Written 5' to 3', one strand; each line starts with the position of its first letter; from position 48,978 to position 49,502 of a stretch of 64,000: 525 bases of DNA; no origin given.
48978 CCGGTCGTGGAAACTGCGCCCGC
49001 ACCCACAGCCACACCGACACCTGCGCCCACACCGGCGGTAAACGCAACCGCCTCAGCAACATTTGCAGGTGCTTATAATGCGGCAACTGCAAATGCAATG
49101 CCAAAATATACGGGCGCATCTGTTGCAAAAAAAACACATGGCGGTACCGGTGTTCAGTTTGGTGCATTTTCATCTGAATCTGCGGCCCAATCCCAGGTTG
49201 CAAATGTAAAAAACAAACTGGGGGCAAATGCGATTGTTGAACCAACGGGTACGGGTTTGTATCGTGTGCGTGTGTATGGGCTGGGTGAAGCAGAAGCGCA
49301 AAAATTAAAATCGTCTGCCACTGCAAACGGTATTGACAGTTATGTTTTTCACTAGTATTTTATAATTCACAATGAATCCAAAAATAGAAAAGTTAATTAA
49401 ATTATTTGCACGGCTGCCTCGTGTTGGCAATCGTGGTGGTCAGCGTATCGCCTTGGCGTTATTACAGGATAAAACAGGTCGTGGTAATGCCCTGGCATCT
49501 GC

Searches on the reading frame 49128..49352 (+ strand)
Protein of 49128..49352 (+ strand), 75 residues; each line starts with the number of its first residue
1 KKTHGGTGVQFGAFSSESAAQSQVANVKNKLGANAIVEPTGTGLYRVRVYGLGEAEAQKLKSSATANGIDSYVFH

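Call 31: search_solved_structures(query=window:49128-49352:+, max_evalue=10, show_alignments=5)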
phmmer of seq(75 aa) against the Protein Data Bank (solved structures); distinct sequences matched with E-value up to 10: 1.
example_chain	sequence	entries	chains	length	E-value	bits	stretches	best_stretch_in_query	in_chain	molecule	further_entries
1x60_A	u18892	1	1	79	0.00082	23.4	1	40-73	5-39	Sporulation-specific N-acetylmuramoyl-L-alanine amidase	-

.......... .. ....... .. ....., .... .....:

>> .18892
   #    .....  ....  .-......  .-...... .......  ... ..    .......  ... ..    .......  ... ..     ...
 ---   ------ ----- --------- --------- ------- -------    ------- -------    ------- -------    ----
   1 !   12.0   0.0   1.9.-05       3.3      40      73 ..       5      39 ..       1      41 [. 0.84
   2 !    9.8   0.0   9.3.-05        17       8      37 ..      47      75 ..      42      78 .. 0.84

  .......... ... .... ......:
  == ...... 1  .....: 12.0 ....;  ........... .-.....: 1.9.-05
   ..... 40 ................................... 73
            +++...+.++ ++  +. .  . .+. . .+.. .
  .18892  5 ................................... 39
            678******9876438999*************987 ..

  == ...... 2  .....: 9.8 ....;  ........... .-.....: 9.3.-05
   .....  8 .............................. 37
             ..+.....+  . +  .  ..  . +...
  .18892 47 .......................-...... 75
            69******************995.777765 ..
